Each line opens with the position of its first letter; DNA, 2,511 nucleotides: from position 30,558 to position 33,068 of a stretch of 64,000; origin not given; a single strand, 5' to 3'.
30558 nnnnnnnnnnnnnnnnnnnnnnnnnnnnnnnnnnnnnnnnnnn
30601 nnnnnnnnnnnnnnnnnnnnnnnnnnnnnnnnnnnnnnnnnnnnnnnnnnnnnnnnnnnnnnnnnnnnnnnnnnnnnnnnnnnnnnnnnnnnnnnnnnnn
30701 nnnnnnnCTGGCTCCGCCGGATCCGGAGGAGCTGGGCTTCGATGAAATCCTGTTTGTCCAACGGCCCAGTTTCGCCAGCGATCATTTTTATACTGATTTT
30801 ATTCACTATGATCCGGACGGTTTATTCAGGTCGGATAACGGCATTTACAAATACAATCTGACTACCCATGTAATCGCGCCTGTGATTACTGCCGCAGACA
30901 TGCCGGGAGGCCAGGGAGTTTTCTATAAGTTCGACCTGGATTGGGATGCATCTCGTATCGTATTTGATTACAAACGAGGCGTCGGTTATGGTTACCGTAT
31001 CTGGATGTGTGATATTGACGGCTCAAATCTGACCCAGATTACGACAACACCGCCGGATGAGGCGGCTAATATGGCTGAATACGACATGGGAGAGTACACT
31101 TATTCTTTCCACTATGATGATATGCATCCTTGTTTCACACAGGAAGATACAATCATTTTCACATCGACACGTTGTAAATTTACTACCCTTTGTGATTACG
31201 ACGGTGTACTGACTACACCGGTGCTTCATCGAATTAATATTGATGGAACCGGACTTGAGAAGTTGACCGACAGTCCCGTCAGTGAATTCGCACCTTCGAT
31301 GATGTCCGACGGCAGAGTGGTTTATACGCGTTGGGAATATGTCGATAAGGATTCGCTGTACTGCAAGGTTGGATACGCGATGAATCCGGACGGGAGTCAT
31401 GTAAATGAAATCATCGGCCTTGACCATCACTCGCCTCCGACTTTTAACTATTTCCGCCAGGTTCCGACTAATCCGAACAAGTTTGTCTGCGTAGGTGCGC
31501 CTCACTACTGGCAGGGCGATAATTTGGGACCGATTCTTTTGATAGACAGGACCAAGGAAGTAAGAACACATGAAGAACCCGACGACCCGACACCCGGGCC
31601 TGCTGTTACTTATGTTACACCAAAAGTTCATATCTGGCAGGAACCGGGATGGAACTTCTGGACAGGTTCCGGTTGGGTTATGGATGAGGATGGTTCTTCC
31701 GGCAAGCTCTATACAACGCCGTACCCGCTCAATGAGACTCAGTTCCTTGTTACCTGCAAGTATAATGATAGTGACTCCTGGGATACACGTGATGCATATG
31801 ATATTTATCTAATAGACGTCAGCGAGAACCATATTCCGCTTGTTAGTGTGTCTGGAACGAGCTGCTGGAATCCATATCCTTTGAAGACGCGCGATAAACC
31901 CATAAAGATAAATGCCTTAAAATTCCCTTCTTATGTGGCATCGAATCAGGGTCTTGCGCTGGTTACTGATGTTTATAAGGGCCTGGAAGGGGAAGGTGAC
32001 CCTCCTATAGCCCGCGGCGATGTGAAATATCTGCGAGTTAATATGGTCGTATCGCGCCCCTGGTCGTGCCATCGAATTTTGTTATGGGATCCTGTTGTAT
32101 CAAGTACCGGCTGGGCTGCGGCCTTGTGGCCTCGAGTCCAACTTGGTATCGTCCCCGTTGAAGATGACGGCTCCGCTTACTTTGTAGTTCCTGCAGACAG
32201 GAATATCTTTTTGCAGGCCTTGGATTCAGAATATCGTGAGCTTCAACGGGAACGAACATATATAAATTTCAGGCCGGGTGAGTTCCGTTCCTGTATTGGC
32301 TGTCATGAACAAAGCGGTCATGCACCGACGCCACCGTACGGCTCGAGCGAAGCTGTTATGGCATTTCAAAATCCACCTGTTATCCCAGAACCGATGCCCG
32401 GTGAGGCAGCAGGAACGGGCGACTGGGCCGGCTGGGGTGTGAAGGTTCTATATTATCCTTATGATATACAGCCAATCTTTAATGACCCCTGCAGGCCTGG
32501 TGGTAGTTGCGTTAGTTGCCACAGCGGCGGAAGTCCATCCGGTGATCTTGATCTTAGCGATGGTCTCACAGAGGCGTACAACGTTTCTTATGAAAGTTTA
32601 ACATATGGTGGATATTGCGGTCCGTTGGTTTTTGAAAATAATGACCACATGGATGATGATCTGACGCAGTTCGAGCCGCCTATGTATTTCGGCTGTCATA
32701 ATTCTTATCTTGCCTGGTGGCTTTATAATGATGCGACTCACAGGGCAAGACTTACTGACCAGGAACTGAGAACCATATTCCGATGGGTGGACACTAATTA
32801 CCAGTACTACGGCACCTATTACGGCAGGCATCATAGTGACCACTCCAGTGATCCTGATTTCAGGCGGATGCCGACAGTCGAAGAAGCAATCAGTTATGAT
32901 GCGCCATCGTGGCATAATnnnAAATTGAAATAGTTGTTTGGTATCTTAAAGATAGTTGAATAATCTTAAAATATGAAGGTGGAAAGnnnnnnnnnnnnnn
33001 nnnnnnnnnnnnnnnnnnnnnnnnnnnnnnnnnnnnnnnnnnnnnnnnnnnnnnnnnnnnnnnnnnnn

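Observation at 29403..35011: Adjacent secreted haem-c/beta-propeller genes: a LamG-propeller-2xCxxCH giant plus a propeller-cytochrome c peroxidase fusion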

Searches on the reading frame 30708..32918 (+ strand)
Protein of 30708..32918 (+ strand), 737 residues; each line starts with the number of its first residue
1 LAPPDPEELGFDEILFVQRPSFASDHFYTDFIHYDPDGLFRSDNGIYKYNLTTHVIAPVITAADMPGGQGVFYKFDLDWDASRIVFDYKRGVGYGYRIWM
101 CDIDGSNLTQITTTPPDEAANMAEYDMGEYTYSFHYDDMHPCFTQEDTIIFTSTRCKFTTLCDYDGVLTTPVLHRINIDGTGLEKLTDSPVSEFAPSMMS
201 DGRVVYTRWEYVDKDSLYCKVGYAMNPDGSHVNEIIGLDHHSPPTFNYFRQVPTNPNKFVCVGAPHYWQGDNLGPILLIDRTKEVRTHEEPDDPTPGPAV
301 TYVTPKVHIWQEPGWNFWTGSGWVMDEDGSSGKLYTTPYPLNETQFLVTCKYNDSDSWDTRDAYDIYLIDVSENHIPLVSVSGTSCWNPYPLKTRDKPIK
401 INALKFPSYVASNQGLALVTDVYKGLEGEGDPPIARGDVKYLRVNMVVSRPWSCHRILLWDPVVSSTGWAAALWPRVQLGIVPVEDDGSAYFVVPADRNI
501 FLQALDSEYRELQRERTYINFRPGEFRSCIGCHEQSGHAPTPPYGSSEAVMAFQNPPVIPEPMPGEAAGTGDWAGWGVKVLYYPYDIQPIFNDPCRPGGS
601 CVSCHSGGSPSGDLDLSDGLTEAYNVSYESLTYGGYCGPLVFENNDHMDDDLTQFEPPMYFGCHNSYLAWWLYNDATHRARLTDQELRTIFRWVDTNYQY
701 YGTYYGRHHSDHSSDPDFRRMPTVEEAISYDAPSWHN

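Call 17: find_homologous_proteins(query=window:30708-32918:+, max_evalue=0.001)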
Query window:30708-32918:+ (737 aa): 1015 proteins with E <= 0.001 among 8000 candidates; the best 120 are listed.
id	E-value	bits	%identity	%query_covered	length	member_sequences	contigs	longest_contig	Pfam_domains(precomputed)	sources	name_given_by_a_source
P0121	0.0e+0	1797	100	100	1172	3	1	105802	PF18582.7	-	-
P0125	0.0e+0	1365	78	99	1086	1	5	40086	PF18582.7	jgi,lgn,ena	-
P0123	0.0e+0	1344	75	100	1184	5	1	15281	PF18582.7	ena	-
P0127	0.0e+0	1339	77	99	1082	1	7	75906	PF18582.7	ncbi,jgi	ncbi:MAG: HzsA-related protein [Planctomycetota bacterium]|jgi:hypothetical protein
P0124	0.0e+0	1330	75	100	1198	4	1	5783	PF18582.7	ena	-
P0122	0.0e+0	1317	75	99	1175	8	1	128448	PF18582.7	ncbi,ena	-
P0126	0.0e+0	1282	73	100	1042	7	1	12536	PF18582.7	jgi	jgi:hypothetical protein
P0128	0.0e+0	1254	73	99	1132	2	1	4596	PF18582.7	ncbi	ncbi:MAG: HzsA-related protein [Planctomycetota bacterium]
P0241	0.0e+0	1224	70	100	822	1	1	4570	PF18582.7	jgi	-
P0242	9.9e-261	885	71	72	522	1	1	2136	PF18582.7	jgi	jgi:hypothetical protein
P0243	5.7e-258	876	54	99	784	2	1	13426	PF18582.7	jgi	-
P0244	2.0e-254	865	53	99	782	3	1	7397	PF18582.7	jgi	-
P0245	6.0e-254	863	56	99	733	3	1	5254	PF18582.7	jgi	jgi:hypothetical protein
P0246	2.9e-250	851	52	99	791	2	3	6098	PF18582.7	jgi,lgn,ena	-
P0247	4.6e-250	850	52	100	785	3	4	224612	PF18582.7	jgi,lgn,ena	-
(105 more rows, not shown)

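Call 20: search_solved_structures(query=A1, max_evalue=1, show_alignments=1)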
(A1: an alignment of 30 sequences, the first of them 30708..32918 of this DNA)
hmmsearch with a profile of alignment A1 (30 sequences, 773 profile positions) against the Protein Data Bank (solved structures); distinct sequences matched with E-value up to 1: 4.
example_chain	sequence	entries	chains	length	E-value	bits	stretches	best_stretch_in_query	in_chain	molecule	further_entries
5c2v_A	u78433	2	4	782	6.3e-24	87.3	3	598-727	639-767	HYDRAZINE SYNTHASE ALPHA SUBUNIT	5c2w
4rlr_A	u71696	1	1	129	0.012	17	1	603-626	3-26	Cytochrome c, 1 heme-binding site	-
6prk_A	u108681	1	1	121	0.26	12.6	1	619-680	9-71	RicF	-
5vgz_E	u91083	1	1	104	0.69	11.1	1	634-685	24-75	26S proteasome regulatory subunit 10B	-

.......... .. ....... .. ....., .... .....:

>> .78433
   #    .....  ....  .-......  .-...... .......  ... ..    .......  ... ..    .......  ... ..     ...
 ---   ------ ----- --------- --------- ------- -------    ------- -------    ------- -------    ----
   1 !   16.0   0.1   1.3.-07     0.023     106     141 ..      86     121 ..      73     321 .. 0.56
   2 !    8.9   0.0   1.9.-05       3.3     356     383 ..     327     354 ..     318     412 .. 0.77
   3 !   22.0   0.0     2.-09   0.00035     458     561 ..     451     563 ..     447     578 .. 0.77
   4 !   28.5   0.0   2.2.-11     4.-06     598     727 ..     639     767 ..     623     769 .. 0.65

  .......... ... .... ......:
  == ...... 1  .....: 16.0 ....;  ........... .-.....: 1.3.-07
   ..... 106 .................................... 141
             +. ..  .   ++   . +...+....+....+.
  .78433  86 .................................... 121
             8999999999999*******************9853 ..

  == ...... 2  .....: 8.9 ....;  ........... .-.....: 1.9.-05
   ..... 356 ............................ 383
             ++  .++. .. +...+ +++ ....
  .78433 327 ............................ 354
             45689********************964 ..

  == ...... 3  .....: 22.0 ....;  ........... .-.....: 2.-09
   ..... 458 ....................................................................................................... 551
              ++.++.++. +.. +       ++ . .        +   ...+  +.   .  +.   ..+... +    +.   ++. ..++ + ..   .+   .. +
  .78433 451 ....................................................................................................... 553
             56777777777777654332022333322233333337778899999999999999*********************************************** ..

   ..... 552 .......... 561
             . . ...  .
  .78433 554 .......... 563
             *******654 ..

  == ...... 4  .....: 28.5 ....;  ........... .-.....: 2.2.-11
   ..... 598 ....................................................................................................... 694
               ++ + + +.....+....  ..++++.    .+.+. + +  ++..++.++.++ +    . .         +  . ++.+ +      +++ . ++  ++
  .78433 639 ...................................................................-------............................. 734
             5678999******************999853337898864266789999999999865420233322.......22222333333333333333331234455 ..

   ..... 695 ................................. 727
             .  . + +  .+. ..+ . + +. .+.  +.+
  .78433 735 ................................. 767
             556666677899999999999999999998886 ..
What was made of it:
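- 29403..32921 (+): Gene 1: HzsA-related (hydrazine synthase alpha-like) di-haem c protein with an N-terminal accessory arm, 1172 aa. PDB profile hit to 5c2v_A at 6e-24 in four collinear segments (call 20).
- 30738..31982 (+): N-terminal beta-propeller of the HzsA-like core (aa ~446-860). Profile segments align to HzsA chain residues 86-121 and 327-354 (call 20).
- On Bona fide hydrazine synthase: The HMM alignment to HzsA ends at Ser590 (call 20).
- Closest known: Planctomycete PSCyt1 cytochrome module. Different: The region aligns over about 130 residues with the HzsA haem-alphaII domain instead (call 20).
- Tried and rejected: Replaced by the HzsA alphaII domain (call 20).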

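Call 33: find_related_loci(query=A1, collection=genome_contigs, flank=6000)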
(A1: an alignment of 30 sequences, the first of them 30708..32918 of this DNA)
Query A1 (737 aa) in genome_contigs; peptide patterns used: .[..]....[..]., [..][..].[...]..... (x = any residue, [..] = any of these).
598 stretches matched a pattern (row limit reached: there are more); 592 encode a relative of the query (tblastn E <= 1e-3); the best 80 are kept; 80 distinct loci.
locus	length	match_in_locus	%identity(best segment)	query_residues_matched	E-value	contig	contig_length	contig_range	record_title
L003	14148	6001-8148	45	1-737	0e+0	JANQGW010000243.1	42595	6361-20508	MAG: Sedimentisphaerales bacterium isolate PL23b_bin.68 k99_1218543, whole genome shotgun sequence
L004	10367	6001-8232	44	3-737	0e+0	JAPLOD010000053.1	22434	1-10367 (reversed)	MAG: Planctomycetota bacterium isolate LacPavin_0920_SED3_MAG_65_12 LacPavin_0920_SED3_scaffold_4044400, whole genome sh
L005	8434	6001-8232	44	2-736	0e+0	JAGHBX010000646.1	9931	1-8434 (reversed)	MAG: Planctomycetota bacterium isolate AUK267 PB_MBMC_221_c_000000000638, whole genome shotgun sequence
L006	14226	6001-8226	44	3-736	0e+0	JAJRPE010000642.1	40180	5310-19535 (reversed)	MAG: Candidatus Hydrogenedentota bacterium isolate Dive100_bin1.12 k141_1186670, whole genome shotgun sequence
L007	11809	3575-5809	43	2-737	0e+0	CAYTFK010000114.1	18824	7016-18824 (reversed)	MAG TPA_asm: uncultured Planctomycetaceae bacterium isolate binchicken_co43_353 genome assembly, contig: NODE_5254_lengt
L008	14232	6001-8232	44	3-737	0e+0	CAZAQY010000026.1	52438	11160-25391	MAG TPA_asm: uncultured Pirellulaceae bacterium isolate binchicken_co273_199 genome assembly, contig: NODE_694_length_52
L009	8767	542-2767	45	5-737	0e+0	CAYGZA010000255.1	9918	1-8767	MAG TPA_asm: uncultured Planctomycetaceae bacterium isolate ERP119294_co1_481 genome assembly, contig: NODE_9485_length_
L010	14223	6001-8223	44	6-737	0e+0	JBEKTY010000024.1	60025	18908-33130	MAG: Thermoguttaceae bacterium isolate SPRUCE 569 SPRUCE_569_24, whole genome shotgun sequence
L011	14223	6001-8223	44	5-736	0e+0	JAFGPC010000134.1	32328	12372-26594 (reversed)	MAG: Sedimentisphaerales bacterium isolate Zod_Metabat.67 k87_8101528, whole genome shotgun sequence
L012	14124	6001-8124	44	6-737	0e+0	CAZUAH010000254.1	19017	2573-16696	MAG TPA_asm: uncultured Pirellulaceae bacterium isolate SRP077602_co5_269 genome assembly, contig: NODE_13933_length_190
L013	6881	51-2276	44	5-737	0e+0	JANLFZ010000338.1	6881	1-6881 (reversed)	MAG: Thermoguttaceae bacterium isolate A05DMB26 NODE_339_length_6881_cov_2.904922, whole genome shotgun sequence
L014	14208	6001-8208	44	6-737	0e+0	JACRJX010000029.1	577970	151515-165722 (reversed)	MAG: Verrucomicrobia bacterium isolate NC_groundwater_1840_Pr3_B-0.1um_61_25 SR-2_scaffold_141_1653511, whole genome sho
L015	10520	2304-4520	44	8-737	0e+0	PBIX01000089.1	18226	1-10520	MAG: Planctomycetota bacterium isolate SP2985 MHASMcontig_607871, whole genome shotgun sequence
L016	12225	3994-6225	44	3-737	0e+0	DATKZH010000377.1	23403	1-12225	MAG TPA_asm: Thermoguttaceae bacterium isolate SMAG_U14240 k141_3443198, whole genome shotgun sequence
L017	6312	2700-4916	43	8-737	0e+0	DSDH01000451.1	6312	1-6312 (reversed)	MAG TPA_asm: Phycisphaerales bacterium isolate SpSt-1214 Ga0129302_1008043, whole genome shotgun sequence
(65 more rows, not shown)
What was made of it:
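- The family is spread over heterotrophic Planctomycetota, Verrucomicrobiota, Hydrogenedentota and others (call 33).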

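Call 41: search_protein_representatives(protein=window:30708-32918:+)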
Query: 737 residues. Proteins with E-value up to 0.001 (for the whole library): 4165; up to 1e-10: 2041; up to 1e-30: 675. The best 150 are listed.
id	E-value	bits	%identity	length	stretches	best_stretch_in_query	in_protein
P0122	0.0e+00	1317.4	77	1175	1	4-737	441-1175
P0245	1.9e-254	863.0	61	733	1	5-736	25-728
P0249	2.8e-248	842.6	56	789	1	3-736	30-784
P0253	7.0e-238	808.2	82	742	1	5-422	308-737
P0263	4.1e-192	656.8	49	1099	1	9-734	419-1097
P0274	1.1e-188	645.5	49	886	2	129-736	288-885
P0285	2.5e-187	641.0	48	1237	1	3-737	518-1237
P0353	7.5e-184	629.5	46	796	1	2-736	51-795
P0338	5.0e-177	606.9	45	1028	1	7-737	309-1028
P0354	1.7e-166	572.1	43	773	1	5-737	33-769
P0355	6.7e-148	510.6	33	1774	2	13-727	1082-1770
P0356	1.2e-146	506.4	43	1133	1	9-733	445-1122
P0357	1.3e-146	506.4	44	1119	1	10-736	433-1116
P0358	8.9e-145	500.2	43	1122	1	10-730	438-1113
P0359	8.2e-144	497.0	43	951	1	13-733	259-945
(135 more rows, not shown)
